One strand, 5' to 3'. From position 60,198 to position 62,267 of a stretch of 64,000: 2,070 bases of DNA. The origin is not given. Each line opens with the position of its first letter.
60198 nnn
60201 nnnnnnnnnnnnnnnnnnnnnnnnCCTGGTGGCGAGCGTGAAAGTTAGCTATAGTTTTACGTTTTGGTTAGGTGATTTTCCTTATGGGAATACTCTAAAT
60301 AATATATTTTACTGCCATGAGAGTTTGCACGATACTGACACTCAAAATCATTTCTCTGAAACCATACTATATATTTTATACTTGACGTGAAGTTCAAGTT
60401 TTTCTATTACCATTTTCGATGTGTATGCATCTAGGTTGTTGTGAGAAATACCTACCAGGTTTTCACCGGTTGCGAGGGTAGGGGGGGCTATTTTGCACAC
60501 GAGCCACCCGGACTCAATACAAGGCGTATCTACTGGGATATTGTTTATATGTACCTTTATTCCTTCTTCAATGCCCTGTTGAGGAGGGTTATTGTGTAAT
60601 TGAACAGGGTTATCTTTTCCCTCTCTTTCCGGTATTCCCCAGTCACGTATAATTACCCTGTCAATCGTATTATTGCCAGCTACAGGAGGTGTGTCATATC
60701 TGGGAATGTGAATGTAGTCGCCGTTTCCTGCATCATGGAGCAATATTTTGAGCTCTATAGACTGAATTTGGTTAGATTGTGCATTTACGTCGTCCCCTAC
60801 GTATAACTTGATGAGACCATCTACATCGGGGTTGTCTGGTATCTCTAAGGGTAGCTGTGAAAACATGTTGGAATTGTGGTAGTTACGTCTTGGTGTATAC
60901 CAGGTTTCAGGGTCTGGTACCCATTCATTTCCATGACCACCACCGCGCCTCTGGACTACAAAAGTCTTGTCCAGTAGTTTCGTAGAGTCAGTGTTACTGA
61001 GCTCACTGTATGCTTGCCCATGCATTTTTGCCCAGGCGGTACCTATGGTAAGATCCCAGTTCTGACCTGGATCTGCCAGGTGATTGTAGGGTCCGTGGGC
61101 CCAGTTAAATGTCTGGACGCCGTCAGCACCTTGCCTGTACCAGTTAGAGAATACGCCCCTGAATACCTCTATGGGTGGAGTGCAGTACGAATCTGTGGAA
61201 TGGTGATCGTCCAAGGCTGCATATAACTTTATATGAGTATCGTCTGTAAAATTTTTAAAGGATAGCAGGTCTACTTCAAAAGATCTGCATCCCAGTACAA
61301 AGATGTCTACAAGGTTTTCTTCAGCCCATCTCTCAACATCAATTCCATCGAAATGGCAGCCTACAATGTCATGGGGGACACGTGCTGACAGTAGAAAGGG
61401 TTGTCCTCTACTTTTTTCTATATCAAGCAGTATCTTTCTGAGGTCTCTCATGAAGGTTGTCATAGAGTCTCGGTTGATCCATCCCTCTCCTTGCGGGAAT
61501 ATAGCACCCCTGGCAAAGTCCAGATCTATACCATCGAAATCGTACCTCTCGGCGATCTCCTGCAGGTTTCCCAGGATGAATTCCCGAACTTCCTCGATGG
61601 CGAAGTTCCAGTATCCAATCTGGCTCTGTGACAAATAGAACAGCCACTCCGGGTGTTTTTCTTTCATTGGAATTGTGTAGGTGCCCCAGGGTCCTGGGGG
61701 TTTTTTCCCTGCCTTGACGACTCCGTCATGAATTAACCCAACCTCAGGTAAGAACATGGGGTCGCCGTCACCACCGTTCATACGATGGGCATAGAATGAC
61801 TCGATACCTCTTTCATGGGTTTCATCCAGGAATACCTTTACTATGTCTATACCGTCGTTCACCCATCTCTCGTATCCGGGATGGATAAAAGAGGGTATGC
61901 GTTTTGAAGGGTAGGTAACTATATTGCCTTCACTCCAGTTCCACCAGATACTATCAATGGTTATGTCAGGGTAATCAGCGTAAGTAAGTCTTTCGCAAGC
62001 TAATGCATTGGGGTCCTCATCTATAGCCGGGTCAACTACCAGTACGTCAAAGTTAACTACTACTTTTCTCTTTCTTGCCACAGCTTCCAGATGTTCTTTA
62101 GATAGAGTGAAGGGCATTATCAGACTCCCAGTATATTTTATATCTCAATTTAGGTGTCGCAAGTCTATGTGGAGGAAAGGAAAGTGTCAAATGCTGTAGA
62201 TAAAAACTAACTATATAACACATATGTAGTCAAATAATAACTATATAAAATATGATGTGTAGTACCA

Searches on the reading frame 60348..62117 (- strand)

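Call 24: search_protein_families(library=pfam, proteins=[window:60348-62117:-], max_evalue=0.00001)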
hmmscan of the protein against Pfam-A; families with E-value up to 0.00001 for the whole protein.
window:60348-62117:- (589 aa): 0 families

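Call 48: search_protein_families(library=pfam, proteins=[window:60348-62117:-], max_evalue=0.01)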
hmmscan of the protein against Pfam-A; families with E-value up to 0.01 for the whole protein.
window:60348-62117:- (589 aa): 2 families
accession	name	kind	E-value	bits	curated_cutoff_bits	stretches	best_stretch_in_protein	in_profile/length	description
PF00704.34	Glyco_hydro_18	-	2e-05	24.8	29.6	1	183-263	95-168/317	Glycosyl hydrolases family 18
PF02638.21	GHL10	-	7e-05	22.5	27.9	1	56-200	35-161/311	Glycosyl hydrolase-like 10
